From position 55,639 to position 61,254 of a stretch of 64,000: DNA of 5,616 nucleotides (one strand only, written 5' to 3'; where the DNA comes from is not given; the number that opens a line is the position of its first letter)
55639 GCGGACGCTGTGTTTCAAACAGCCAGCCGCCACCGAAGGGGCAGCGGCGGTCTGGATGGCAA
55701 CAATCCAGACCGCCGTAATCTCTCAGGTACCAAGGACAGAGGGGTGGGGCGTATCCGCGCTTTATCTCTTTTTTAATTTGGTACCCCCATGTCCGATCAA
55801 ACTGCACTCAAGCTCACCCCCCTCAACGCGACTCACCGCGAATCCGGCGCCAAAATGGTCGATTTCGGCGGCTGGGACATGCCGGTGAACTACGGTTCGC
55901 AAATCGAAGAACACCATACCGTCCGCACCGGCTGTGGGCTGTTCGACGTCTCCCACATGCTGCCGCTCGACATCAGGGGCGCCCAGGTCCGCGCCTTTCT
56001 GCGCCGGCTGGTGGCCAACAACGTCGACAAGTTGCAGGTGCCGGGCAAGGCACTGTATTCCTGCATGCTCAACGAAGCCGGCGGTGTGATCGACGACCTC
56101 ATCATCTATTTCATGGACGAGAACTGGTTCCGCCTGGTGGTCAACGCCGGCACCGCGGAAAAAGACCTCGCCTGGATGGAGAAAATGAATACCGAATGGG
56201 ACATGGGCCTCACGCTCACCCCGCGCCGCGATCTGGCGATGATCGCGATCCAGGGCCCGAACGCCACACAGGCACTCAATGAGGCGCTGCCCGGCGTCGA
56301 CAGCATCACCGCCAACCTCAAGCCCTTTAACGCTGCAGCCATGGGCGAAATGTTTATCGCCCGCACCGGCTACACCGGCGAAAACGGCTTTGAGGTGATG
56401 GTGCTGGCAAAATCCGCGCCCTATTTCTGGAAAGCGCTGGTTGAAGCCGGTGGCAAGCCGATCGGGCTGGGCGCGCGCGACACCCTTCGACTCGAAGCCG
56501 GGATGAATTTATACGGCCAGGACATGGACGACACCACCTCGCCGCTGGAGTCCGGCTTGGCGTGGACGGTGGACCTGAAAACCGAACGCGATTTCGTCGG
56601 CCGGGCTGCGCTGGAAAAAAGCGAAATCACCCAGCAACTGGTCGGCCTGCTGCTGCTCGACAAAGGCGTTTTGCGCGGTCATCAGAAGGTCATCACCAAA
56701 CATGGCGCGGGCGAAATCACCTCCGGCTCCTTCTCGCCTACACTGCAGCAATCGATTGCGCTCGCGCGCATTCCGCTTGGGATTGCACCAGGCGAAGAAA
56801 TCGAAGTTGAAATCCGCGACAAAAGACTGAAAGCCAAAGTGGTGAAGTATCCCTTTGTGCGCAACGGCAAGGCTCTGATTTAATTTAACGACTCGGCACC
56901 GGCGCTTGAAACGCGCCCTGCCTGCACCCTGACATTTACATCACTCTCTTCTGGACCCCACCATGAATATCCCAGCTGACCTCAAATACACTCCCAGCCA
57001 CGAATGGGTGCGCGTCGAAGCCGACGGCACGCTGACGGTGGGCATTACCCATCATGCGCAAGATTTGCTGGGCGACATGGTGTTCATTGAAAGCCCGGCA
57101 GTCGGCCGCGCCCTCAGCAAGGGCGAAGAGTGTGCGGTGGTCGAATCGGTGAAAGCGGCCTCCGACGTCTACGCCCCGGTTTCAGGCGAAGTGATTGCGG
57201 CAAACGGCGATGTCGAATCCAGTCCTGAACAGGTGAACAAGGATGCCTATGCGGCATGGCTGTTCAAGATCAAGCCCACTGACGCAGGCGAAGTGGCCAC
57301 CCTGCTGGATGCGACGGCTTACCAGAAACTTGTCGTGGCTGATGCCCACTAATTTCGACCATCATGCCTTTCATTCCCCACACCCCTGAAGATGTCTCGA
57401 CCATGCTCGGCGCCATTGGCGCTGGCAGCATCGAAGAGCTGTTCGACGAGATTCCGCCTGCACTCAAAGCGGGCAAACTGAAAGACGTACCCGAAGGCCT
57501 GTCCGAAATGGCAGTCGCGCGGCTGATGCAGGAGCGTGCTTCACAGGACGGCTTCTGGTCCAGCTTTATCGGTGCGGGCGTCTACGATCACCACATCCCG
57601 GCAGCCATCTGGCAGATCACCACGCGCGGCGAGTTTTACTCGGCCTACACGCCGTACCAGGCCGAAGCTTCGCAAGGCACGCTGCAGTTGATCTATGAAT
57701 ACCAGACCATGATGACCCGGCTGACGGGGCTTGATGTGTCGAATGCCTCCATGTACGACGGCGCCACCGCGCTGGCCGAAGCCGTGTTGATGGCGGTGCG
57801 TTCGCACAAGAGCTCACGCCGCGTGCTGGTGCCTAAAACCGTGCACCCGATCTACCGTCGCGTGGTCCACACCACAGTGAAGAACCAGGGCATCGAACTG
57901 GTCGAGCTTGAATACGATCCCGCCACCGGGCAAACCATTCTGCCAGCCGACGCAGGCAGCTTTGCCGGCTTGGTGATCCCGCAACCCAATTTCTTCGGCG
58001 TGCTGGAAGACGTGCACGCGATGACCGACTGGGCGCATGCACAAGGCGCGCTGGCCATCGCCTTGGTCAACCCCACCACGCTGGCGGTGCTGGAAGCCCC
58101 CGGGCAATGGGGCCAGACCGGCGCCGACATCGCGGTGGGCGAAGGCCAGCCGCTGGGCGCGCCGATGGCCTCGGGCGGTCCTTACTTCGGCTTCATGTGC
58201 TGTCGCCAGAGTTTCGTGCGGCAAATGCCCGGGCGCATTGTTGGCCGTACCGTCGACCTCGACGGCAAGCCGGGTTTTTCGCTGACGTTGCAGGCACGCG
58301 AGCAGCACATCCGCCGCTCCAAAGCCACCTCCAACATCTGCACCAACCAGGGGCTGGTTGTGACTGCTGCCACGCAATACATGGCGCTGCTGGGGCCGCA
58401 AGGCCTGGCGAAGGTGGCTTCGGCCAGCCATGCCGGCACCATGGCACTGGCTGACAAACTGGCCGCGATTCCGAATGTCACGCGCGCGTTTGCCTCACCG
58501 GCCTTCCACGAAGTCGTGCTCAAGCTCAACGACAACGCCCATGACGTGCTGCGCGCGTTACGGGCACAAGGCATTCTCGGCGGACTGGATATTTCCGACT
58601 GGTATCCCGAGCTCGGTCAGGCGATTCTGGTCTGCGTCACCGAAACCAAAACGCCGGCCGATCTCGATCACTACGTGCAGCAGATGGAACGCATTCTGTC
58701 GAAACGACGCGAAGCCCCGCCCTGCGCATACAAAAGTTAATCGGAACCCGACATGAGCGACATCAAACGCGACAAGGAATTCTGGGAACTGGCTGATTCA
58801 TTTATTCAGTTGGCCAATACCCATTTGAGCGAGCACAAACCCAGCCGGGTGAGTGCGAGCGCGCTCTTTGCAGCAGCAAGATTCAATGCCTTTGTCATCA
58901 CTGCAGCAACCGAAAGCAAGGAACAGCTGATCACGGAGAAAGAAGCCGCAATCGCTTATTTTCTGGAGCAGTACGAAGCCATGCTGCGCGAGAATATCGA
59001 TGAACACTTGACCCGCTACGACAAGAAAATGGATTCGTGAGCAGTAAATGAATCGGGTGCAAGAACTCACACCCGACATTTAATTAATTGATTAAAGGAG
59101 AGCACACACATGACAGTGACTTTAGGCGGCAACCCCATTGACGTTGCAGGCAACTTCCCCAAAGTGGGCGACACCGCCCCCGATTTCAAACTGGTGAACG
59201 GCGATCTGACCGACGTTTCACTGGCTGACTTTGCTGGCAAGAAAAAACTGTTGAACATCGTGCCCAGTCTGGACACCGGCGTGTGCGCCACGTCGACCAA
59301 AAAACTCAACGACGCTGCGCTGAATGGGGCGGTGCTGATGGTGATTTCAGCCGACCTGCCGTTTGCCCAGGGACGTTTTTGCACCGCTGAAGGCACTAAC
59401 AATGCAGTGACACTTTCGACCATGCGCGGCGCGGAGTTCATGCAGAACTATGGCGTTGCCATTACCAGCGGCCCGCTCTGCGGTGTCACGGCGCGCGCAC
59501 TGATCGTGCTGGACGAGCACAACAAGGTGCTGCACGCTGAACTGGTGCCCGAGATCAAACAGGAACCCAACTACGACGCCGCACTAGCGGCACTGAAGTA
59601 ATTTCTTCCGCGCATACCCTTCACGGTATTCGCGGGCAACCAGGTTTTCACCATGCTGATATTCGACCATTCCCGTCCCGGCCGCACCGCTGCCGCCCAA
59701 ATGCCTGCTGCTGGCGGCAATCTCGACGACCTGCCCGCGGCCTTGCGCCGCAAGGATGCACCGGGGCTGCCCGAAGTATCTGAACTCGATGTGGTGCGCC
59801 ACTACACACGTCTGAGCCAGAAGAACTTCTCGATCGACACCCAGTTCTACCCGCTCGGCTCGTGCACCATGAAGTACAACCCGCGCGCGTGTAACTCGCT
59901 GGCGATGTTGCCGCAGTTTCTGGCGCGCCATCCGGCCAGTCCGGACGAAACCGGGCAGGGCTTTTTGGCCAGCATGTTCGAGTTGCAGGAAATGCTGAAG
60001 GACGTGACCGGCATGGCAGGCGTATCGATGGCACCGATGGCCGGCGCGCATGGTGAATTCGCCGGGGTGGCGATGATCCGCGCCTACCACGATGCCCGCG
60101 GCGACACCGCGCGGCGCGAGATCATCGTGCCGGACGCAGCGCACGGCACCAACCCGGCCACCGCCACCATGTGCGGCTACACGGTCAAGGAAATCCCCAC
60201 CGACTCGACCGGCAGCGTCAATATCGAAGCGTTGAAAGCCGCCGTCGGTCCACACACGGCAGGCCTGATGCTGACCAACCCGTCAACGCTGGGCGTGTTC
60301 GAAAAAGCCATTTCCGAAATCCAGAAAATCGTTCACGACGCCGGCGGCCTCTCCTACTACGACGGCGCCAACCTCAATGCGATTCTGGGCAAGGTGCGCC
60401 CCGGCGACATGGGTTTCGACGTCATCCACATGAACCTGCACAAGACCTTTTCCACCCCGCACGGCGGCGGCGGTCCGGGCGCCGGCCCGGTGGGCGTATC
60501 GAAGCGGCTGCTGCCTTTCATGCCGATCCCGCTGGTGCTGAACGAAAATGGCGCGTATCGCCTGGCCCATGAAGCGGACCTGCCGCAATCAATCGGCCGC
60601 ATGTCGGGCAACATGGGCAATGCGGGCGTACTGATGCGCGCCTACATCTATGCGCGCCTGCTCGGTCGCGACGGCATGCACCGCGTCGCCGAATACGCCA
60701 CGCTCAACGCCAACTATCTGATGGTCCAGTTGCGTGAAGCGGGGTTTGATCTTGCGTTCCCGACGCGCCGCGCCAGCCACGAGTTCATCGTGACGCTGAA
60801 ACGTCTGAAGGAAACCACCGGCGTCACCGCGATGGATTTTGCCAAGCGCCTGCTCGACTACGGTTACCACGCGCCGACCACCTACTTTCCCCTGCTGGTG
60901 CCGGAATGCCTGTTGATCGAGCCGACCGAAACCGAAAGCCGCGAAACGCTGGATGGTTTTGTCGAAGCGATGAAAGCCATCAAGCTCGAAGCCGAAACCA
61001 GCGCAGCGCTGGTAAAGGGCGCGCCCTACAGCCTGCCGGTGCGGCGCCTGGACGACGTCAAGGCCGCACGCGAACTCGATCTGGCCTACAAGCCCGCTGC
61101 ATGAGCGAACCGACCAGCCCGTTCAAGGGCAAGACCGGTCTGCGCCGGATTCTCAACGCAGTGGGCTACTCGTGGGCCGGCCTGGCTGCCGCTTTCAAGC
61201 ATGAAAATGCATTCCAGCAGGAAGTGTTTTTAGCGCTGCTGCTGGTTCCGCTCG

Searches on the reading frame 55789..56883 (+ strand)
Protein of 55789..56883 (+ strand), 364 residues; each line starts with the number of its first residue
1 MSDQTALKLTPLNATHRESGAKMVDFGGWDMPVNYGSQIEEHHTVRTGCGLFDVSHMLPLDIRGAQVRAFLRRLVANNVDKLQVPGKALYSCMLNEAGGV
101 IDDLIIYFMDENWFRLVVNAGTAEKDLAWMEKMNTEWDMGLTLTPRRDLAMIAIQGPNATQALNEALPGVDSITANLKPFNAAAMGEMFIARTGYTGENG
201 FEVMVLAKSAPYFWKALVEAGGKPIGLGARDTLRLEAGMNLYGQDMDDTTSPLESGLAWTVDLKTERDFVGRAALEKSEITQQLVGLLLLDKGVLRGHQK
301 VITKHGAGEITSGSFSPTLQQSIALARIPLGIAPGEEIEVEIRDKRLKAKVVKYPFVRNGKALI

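Call 20: search_protein_families(library=pfam, proteins=[window:55789-56883:+], max_evalue=0.001)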
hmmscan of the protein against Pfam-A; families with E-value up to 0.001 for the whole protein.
window:55789-56883:+ (364 aa): 2 families
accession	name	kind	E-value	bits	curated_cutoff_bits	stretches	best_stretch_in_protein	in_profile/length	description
PF01571.26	GCV_T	-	1.9e-85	286.6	25.6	1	12-260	1-255/255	Aminomethyltransferase folate-binding domain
PF08669.17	GCV_T_C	-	1.4e-19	70.2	25.9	1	283-357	2-79/80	Glycine cleavage T-protein C-terminal barrel domain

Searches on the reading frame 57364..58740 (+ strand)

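Call 20: search_protein_families(library=pfam, proteins=[window:57364-58740:+], max_evalue=0.001)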
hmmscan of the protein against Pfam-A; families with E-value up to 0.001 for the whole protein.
window:57364-58740:+ (458 aa): 1 family
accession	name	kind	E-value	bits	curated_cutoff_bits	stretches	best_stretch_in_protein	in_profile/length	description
PF02347.22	GDC-P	-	1.5e-124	416.6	26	1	3-439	3-427/429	Glycine cleavage system P-protein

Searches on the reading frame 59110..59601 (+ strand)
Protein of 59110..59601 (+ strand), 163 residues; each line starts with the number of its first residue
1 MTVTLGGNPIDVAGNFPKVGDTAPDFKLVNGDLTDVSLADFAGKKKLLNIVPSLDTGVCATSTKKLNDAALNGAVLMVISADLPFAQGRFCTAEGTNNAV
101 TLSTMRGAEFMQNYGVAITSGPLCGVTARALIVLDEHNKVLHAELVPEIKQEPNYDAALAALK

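Call 20: search_protein_families(library=pfam, proteins=[window:59110-59601:+], max_evalue=0.001)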
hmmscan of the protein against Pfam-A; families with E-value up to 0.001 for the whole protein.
window:59110-59601:+ (163 aa): 2 families
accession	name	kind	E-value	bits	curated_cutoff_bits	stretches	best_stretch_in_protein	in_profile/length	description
PF08534.16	Redoxin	-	3.9e-33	114.8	26.6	1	18-159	1-148/148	Redoxin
PF00578.27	AhpC-TSA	-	6.6e-16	58.8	26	1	19-142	1-123/124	AhpC/TSA family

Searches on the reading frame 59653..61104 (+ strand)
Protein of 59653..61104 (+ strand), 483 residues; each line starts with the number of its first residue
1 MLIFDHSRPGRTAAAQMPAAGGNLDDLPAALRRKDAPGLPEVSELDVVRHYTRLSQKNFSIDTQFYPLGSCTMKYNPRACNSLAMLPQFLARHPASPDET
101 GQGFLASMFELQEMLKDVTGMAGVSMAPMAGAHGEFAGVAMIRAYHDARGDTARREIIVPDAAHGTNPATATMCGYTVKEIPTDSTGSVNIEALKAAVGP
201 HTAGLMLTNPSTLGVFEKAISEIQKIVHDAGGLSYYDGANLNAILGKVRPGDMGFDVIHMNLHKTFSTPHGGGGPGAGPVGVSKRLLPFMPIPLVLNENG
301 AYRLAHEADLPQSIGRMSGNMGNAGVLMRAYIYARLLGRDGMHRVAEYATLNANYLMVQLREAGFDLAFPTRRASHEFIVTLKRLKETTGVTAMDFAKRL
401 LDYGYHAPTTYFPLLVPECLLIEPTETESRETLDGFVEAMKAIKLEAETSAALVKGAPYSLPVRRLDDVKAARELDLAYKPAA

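Call 20: search_protein_families(library=pfam, proteins=[window:59653-61104:+], max_evalue=0.001)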
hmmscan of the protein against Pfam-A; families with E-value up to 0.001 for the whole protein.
window:59653-61104:+ (483 aa): 3 families
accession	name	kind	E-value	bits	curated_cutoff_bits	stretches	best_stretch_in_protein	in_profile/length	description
PF21478.3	GcvP2_C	-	1.5e-29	102.8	27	1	346-449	2-104/122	Glycine dehydrogenase, C-terminal domain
PF02347.22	GDC-P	-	3.2e-14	53.1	26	1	27-366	31-366/429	Glycine cleavage system P-protein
PF00266.25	Aminotran_5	-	1.8e-07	30.9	21.5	1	152-271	86-207/371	Aminotransferase class-V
